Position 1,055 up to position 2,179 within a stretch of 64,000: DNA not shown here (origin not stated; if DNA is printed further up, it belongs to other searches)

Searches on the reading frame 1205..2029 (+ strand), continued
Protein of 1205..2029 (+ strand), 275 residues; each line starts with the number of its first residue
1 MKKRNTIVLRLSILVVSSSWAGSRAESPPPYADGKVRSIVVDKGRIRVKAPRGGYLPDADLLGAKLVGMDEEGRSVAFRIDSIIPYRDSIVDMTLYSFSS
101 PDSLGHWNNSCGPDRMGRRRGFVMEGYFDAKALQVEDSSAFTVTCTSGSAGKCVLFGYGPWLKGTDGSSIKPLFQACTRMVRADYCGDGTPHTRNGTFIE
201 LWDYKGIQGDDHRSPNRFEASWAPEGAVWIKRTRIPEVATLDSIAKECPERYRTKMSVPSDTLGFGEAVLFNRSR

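Call 90: search_protein_families(library=pfam, proteins=[L023:3749-6133:+, L006:1986-2369:+, L006:2384-2938:+, L006:2938-3978:+, L151:1885-2430:+, L151:3-770:+], max_evalue=0.001)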
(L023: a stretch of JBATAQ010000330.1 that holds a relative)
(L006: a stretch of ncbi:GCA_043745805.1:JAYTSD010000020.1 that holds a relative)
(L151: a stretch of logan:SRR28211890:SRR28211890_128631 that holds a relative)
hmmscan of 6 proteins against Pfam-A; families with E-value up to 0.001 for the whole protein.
L023:3749-6133:+ (795 aa): 14 families
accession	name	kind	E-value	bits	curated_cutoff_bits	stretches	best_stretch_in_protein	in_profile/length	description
PF00069.31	Pkinase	-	1.2e-47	163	31.7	1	90-362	2-252/263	Protein kinase domain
PF07714.23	PK_Tyr_Ser-Thr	-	9.3e-36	123.9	23.1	1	90-293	2-209/258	Protein tyrosine and serine/threonine kinase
PF13424.12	TPR_12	-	2.7e-31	108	30.1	4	652-724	4-76/77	Tetratricopeptide repeat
PF13374.12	TPR_10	-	7.7e-23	80.2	27.5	1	692-731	1-40/42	Tetratricopeptide repeat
PF00515.34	TPR_1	-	4.3e-14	52.1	27.8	1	693-722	1-30/34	Tetratricopeptide repeat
PF24885.1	TPR_NPHP3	-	1.2e-12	48.2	100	2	691-767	97-173/239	Nephrocystin-3 TPR domain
PF07719.23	TPR_2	-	1.6e-09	37.6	27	0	735-766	1-32/34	Tetratricopeptide repeat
PF03109.22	ABC1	-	3.9e-08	33.2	22.9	1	166-243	145-222/244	ABC1 atypical kinase-like domain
PF01636.29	APH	-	1.2e-06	28.9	23.2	0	206-238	167-200/239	Phosphotransferase enzyme family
PF13181.12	TPR_8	-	6.8e-06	26.3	25.7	0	488-514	6-32/34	Tetratricopeptide repeat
PF13176.12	TPR_7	-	5.3e-05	23.4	27.9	0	489-519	5-35/36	Tetratricopeptide repeat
PF13432.12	TPR_16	-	7.4e-05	23.6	32.7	0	698-768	2-64/65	Tetratricopeptide repeat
PF14531.12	Kinase-like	-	0.00038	20.3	25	1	181-288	138-250/289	Kinase-like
PF10516.15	SHNi-TPR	-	0.00043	20.2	21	0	706-730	14-38/38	SHNi-TPR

L006:1986-2369:+ (128 aa): 0 families

L006:2384-2938:+ (185 aa): 0 families

L006:2938-3978:+ (347 aa): 0 families

L151:1885-2430:+ (182 aa): 0 families

L151:3-770:+ (255 aa): 1 family
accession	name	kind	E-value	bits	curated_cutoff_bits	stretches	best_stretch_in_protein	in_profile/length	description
PF03781.23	FGE-sulfatase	-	1.3e-26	94.2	23.3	1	13-248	27-253/255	Sulfatase-modifying factor enzyme 1-like domain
